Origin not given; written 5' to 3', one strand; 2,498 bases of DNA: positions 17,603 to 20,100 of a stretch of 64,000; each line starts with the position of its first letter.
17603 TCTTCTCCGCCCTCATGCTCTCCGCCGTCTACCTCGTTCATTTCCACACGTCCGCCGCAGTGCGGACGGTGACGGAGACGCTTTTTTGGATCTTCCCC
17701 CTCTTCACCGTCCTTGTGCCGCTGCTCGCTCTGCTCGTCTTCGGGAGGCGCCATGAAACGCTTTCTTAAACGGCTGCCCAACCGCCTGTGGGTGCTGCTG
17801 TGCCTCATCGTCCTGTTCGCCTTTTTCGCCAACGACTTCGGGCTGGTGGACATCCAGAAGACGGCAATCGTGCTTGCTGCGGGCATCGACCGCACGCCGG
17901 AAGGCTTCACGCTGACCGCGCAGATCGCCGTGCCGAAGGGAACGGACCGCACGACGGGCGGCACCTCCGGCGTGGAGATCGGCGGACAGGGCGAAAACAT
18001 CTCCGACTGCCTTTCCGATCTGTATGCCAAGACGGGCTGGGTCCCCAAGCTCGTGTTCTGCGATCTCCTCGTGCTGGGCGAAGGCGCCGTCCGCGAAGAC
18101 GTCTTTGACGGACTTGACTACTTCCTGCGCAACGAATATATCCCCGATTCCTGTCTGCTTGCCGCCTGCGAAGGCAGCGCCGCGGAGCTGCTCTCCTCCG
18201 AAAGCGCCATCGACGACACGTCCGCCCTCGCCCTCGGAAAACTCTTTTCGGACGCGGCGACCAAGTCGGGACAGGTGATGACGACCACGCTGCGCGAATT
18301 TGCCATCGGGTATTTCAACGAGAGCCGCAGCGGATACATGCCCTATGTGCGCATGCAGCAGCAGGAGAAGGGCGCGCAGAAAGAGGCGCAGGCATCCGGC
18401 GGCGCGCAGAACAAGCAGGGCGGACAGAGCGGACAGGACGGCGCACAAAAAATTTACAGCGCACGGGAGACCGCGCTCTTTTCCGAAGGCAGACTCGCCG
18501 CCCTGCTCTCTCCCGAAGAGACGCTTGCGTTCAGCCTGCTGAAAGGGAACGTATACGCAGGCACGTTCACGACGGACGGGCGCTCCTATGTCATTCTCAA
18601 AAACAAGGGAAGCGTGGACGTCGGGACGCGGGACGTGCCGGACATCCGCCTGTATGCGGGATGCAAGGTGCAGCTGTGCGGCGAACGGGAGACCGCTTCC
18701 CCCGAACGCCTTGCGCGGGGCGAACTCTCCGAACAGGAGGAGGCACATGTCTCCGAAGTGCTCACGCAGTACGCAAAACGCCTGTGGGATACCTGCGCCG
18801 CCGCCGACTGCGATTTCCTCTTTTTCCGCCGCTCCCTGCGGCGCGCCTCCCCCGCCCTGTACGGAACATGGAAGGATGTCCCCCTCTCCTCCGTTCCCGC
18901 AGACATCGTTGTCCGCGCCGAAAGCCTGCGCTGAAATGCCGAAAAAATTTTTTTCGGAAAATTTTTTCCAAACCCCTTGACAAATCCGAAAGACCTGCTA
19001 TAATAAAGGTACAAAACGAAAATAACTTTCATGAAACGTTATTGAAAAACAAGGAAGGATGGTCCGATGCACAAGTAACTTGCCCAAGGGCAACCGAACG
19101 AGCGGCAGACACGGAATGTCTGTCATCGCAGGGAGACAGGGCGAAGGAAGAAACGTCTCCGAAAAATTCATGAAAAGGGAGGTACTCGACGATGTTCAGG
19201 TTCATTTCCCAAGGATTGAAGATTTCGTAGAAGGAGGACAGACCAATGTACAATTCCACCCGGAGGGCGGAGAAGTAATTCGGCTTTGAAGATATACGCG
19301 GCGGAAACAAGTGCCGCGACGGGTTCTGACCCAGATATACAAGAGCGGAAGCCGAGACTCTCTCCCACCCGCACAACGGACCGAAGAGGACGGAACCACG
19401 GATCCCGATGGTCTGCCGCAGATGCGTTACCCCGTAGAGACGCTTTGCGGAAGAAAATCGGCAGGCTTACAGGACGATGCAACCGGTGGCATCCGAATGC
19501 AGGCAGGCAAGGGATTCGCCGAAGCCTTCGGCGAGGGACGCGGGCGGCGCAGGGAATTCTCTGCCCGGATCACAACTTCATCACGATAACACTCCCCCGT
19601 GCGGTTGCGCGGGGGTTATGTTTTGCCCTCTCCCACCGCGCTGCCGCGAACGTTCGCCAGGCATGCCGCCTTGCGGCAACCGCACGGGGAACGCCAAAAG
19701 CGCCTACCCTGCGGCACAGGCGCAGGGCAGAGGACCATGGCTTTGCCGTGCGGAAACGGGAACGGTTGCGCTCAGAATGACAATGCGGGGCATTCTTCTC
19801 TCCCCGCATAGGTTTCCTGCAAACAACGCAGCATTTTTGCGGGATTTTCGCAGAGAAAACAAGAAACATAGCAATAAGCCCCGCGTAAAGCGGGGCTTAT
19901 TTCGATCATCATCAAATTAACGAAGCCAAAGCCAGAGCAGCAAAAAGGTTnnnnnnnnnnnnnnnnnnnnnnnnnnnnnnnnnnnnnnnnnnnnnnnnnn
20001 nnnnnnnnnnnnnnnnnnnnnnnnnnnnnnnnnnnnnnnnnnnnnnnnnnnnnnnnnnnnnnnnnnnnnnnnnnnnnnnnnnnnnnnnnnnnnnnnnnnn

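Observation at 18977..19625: Stand-alone ~615-nt structured RNA candidate with a near-consensus promoter, unassigned to any class I can recognise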

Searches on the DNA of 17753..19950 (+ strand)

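Call 4: search_rna_families(source=window, start=18850, end=19950, threshold=evalue, max_evalue=10, show_alignments=3)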
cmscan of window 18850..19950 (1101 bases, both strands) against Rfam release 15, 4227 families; matches with E-value up to 10: 8.
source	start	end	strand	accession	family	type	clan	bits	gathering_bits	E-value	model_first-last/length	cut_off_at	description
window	19856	19901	-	RF01770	rimP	Cis-reg; leader;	-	27.4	47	0.047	32-102/102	no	Gammaprotebacteria rimP leader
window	19788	19903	+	RF00512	Leu_leader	Cis-reg; leader;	-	25.5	50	0.0087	1-148/148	no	Leucine operon leader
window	19791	19905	+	RF01859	Phe_leader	Cis-reg; leader;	-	22.2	55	0.53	1-125/125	no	Phenylalanine leader peptide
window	19842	19905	+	RF00506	Thr_leader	Cis-reg; leader;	-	20.2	55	0.46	1-118/118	no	Threonine operon leader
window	19865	19942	-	RF01772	rnk_pseudo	Cis-reg; leader;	-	20.2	55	1.1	1-108/108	no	Pseudomonas rnk leader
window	19595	19626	+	RF02401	ClpQY_promoter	Cis-reg;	-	15.2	42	1.7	1-31/57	no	ClpQY promoter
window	19505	19683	+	RF01754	radC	Cis-reg;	-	13.8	40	5.7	1-149/149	no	radC RNA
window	19870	19950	-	RF00022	GcvB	Gene;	-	12.4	42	6.6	120-204/204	5'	GcvB RNA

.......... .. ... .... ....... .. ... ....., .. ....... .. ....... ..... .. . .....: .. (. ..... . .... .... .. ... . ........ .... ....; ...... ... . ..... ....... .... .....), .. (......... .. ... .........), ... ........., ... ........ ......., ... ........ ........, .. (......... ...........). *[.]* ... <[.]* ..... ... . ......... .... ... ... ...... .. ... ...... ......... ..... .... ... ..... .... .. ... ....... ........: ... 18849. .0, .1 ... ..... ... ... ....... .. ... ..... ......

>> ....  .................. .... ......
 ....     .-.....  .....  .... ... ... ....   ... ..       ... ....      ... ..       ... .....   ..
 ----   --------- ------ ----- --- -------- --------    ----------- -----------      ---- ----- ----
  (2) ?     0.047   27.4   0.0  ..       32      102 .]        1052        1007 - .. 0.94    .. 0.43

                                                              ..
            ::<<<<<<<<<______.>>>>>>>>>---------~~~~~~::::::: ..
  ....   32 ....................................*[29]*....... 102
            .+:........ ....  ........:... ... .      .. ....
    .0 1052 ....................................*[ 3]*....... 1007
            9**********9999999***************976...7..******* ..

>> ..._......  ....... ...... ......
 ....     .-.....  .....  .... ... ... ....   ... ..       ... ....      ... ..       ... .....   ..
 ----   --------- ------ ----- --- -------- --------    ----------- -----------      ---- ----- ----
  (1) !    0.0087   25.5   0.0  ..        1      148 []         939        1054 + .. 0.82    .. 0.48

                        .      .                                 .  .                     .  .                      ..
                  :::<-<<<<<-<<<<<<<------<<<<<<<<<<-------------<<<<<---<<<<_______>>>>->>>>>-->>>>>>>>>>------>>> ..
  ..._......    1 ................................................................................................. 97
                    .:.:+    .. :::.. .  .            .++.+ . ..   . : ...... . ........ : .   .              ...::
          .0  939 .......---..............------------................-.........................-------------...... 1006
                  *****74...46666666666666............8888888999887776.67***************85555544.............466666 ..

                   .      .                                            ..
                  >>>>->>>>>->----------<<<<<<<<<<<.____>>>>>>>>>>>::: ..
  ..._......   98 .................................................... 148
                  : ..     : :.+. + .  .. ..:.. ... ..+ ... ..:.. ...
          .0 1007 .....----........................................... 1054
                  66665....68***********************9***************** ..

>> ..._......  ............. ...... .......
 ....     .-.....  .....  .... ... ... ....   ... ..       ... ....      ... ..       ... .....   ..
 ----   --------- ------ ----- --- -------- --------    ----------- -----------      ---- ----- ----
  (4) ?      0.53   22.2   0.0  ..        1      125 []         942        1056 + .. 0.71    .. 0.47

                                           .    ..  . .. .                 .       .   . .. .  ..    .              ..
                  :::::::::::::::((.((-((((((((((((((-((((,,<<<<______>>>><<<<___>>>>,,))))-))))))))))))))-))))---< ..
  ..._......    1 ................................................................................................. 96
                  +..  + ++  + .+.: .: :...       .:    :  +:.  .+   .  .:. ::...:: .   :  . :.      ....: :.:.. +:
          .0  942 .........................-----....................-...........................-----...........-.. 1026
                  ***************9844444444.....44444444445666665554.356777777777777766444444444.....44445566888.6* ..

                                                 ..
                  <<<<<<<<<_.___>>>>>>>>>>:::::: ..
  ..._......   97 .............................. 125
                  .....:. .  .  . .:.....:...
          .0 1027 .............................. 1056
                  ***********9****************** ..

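Call 46: search_rna_families(sources=[L004, L005, L017, L025, L012, L014, L023], threshold=evalue, max_evalue=1)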
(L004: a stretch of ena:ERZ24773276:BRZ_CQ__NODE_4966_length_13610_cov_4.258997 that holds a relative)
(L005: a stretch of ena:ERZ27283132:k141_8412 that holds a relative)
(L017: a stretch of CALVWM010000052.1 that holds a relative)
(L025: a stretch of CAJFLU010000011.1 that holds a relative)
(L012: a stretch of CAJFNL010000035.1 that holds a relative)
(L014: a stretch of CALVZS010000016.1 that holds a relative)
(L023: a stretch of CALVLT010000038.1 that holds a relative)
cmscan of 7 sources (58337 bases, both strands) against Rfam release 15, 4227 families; matches with E-value up to 1: 6.
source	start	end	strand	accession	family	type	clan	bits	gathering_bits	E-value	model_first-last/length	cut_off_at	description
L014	2202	2328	+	RF00557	L10_leader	Cis-reg; leader;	-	62.9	44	1.1e-07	1-138/138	no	Ribosomal protein L10 leader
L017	4925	4961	+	RF04201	MIR7510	Gene; miRNA;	-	28.8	93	0.17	1-79/79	no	MIR7510 microRNA precursor family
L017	4924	4960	-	RF04201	MIR7510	Gene; miRNA;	-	27.6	93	0.34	1-79/79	no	MIR7510 microRNA precursor family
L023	7736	7885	-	RF03045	proV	Gene; sRNA;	-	26.2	88.5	0.084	1-149/149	no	proV RNA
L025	5903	5963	-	RF02871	ncS54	Gene; sRNA;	-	24.7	43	0.24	1-79/79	no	Burkholderia sRNA 54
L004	1413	1559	+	RF03045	proV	Gene; sRNA;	-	24.2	88.5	0.28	1-149/149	no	proV RNA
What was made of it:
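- No Rfam 15 hit even at E<=10 in the window region (call 4) or at E<=1 in seven homologue loci (call 46).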

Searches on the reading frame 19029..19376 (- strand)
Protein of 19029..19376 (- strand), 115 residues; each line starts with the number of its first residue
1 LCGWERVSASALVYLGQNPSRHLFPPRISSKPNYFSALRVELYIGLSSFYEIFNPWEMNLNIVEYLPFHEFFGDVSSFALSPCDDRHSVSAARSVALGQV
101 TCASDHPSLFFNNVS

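Call 66: search_protein_families(library=pfam, proteins=[window:19029-19376:-], max_evalue=1)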
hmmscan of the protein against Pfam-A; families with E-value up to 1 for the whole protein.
window:19029-19376:- (115 aa): 0 families
